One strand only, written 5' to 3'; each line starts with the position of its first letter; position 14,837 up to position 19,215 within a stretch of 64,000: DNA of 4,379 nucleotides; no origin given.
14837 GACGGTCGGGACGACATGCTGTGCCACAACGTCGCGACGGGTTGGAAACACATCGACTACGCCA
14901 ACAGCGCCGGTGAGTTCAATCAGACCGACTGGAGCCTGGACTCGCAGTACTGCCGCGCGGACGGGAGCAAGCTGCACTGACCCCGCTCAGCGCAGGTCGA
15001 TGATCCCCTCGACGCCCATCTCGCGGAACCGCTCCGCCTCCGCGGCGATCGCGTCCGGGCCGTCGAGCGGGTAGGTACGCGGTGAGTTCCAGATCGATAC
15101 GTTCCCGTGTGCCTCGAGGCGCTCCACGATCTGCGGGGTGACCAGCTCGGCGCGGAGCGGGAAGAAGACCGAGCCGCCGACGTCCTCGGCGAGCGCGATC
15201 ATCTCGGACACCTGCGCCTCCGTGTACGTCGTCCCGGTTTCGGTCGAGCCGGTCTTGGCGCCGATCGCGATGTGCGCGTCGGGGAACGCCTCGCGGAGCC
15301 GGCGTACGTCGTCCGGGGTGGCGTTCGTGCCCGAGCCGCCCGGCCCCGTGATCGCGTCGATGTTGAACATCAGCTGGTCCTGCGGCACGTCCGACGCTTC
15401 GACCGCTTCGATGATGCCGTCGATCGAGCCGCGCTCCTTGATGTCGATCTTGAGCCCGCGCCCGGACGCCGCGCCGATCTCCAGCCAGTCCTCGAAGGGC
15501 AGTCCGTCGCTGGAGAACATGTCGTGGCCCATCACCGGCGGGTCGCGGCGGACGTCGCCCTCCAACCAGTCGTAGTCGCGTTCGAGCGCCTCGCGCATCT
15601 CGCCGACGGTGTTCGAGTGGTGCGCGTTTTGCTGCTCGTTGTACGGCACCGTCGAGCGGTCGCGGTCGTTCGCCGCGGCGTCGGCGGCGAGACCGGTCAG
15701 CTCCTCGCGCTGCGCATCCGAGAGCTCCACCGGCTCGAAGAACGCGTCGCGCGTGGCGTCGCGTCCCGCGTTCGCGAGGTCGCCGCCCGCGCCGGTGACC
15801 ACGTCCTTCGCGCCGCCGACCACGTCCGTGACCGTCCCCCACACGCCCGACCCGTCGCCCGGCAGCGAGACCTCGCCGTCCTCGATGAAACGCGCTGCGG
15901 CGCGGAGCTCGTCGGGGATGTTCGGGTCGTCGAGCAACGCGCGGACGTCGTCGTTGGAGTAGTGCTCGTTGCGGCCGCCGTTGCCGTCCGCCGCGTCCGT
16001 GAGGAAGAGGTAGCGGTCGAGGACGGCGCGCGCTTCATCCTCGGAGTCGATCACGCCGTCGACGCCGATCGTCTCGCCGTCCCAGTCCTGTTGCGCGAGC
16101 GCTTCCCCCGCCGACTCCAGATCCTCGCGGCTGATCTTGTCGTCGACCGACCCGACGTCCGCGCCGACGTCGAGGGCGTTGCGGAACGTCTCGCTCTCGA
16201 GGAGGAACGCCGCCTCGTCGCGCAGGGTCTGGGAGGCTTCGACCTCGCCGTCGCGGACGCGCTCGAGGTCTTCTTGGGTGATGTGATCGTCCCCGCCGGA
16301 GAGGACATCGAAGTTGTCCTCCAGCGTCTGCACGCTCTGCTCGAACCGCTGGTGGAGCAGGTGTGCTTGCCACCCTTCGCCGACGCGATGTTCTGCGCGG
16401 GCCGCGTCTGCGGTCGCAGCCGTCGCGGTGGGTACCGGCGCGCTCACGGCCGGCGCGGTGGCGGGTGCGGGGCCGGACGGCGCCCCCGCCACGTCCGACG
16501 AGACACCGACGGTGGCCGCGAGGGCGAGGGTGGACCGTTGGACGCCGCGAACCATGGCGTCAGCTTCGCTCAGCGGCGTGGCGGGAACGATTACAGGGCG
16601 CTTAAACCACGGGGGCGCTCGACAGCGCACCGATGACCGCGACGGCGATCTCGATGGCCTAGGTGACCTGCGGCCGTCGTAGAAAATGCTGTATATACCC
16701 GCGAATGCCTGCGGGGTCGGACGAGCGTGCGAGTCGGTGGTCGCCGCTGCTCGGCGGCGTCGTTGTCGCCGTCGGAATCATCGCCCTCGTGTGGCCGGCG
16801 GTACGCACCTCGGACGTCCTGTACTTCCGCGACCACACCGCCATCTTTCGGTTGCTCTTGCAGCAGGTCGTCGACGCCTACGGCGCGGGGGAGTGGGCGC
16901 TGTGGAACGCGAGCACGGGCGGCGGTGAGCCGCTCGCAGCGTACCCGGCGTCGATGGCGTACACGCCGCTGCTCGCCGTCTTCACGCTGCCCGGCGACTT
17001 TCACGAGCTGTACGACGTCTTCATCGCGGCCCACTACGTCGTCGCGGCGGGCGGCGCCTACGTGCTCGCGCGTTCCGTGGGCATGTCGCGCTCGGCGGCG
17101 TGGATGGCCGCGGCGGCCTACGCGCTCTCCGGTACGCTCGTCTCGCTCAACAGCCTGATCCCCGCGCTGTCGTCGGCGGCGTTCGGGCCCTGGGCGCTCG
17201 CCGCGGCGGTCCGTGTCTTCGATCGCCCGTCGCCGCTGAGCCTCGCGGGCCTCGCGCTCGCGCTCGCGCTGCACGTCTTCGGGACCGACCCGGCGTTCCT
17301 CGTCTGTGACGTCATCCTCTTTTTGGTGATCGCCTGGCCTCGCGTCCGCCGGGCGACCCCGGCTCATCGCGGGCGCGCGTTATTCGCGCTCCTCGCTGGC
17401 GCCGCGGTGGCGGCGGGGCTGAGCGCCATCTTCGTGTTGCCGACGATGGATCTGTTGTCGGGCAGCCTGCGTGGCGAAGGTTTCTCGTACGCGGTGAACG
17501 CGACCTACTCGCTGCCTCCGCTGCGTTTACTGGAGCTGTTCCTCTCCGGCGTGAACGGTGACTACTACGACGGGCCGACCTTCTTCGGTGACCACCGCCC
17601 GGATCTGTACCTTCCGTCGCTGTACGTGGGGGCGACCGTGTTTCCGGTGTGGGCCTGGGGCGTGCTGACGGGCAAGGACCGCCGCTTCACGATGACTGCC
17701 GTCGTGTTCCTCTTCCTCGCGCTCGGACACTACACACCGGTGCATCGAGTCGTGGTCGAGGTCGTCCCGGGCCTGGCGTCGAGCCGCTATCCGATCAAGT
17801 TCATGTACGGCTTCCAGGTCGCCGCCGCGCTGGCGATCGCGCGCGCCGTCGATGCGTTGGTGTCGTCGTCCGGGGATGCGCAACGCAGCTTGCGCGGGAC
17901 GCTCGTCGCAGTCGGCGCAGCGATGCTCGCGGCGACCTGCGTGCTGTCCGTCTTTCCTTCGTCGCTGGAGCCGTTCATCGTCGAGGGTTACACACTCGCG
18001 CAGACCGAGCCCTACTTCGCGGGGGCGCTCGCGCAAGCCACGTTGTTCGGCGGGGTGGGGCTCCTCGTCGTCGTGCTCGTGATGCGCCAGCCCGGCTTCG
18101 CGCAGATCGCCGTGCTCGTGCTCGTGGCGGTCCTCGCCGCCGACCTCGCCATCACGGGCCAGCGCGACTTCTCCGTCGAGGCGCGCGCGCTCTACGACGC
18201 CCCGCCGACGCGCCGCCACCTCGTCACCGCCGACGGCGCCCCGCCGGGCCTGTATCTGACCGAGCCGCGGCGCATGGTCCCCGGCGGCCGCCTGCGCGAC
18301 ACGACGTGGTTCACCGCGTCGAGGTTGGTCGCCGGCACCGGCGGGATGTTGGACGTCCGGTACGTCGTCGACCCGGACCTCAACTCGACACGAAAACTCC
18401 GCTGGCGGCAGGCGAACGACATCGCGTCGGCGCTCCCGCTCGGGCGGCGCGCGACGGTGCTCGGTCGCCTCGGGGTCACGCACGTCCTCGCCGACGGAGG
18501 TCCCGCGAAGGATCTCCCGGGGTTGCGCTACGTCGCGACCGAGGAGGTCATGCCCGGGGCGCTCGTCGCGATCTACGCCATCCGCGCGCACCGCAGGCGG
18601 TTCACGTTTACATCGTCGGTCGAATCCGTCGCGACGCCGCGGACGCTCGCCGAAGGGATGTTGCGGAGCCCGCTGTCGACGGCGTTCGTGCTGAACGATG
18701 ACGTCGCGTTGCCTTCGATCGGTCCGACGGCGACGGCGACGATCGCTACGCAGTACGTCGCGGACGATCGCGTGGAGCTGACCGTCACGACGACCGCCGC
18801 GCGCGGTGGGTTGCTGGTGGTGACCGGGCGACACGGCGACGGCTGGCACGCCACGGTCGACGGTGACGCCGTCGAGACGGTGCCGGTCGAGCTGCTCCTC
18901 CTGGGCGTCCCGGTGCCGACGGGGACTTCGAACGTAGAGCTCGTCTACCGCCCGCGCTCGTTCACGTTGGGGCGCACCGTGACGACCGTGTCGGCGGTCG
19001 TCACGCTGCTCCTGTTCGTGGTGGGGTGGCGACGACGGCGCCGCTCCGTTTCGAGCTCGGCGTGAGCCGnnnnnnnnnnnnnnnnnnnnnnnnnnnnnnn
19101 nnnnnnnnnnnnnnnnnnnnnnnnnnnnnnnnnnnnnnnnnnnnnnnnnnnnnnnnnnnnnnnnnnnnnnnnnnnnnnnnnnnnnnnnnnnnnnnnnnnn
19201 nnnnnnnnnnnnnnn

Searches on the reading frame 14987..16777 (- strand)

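Call 74: search_protein_families(library=pfam, proteins=[window:14987-16777:-], max_evalue=0.00001)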
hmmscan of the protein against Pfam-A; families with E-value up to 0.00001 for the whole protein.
window:14987-16777:- (596 aa): 1 family
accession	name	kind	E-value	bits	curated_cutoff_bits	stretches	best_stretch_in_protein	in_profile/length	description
PF10223.15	Menorin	-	1.5e-18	67.5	25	1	385-550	8-191/242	Menorin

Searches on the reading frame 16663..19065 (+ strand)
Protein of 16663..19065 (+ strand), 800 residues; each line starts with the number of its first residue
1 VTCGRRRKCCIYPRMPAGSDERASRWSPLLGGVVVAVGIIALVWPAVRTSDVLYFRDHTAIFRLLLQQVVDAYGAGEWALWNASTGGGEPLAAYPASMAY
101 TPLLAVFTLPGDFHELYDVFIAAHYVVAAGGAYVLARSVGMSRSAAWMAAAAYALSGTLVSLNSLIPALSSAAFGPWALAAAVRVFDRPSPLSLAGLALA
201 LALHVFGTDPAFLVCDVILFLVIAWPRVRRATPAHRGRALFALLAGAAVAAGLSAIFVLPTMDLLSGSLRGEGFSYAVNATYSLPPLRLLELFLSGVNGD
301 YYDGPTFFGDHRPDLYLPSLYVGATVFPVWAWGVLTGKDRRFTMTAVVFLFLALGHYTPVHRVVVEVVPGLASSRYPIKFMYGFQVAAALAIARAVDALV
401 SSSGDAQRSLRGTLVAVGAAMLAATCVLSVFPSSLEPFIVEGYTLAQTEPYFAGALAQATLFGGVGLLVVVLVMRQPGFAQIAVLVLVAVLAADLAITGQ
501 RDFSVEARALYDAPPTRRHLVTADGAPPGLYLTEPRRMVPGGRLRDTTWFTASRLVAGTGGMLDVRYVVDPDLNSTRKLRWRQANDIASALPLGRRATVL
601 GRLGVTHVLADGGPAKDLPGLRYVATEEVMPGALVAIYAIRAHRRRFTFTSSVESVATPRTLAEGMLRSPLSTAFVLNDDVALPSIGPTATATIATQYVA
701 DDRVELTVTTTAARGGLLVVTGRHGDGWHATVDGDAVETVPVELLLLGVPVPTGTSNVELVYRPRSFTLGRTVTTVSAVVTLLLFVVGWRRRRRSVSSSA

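Call 74: search_protein_families(library=pfam, proteins=[window:16663-19065:+], max_evalue=0.00001)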
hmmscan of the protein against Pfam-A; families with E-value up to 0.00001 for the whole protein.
window:16663-19065:+ (800 aa): 1 family
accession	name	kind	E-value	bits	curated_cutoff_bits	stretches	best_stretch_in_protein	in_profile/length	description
PF09586.16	YfhO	-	1.5e-12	47.2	28.5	1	697-774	759-835/835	Bacterial membrane protein YfhO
